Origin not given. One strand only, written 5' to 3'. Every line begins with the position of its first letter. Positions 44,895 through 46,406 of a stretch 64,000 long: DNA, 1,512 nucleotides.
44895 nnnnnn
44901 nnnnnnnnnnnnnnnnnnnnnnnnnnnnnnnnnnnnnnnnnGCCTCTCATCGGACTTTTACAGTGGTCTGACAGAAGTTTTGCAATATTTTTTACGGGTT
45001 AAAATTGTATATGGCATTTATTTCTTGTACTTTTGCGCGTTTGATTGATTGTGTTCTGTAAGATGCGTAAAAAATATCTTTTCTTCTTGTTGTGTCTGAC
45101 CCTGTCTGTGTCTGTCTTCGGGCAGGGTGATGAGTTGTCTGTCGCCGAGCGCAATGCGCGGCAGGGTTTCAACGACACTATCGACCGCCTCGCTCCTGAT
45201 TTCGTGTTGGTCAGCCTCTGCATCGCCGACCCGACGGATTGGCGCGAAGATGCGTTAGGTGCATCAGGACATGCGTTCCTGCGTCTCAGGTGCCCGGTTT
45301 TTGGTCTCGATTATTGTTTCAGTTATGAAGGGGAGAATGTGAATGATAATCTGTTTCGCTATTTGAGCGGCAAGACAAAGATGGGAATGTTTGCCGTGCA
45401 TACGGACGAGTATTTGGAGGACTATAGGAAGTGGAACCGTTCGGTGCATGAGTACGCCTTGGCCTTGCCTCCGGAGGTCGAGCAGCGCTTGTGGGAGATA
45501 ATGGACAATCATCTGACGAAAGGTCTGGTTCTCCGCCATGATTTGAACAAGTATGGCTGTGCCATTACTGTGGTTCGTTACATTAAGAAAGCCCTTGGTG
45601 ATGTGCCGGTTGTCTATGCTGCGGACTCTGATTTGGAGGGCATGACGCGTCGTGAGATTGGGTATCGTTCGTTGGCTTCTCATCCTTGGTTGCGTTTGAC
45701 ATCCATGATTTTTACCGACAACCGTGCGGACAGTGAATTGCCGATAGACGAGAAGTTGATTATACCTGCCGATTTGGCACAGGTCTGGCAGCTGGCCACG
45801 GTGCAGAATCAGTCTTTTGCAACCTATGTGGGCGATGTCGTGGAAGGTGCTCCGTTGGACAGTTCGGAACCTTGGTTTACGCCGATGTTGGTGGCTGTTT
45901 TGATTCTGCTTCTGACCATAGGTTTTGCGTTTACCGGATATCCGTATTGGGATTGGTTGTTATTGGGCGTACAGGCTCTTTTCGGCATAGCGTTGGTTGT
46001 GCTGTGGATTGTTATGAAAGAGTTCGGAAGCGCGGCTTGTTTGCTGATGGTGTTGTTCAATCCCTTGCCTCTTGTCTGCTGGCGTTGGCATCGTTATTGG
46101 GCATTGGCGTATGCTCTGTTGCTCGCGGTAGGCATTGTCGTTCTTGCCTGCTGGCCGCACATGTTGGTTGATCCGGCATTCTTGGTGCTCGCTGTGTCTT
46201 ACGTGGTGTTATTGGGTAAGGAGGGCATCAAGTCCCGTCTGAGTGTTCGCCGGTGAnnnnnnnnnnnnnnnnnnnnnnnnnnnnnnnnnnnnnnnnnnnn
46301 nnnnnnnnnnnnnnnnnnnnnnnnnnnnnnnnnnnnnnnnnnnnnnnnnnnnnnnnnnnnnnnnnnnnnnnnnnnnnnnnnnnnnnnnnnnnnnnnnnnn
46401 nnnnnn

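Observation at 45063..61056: Orphan four-ketosynthase / three-ACP type II PKS-FAS-like cluster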

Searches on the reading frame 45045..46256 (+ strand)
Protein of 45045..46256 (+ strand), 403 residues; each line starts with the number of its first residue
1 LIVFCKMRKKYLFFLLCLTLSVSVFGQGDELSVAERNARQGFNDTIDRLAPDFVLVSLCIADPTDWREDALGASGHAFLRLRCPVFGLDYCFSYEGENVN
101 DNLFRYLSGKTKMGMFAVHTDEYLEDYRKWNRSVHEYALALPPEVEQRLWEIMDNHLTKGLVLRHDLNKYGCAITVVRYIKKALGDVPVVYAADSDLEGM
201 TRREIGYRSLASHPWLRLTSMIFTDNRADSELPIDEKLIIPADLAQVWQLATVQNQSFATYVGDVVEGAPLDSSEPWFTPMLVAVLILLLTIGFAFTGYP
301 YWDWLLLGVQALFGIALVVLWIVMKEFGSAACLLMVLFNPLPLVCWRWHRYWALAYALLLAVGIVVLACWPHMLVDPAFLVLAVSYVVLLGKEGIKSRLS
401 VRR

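Call 3: search_protein_families(library=pfam, proteins=[window:45045-46256:+])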
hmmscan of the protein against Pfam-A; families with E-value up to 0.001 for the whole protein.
window:45045-46256:+ (403 aa): 1 family
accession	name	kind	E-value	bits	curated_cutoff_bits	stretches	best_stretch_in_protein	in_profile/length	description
PF25221.1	5TMH_Lnb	-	0.00035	21.1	25.2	1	275-388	4-131/144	Lnb transmembrane domain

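Call 9: search_protein_families(library=ncbifam, proteins=[window:45063-46256:+], max_evalue=0.001)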
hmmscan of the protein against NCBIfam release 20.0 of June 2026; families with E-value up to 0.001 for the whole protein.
window:45063-46256:+ (397 aa): 1 family
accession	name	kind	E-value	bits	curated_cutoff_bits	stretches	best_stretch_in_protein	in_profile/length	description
NF051878.1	lpactltferLnb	equivalog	8e-18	64.5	550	1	68-345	46-337/394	lipoprotein N-acyltransferase Lnb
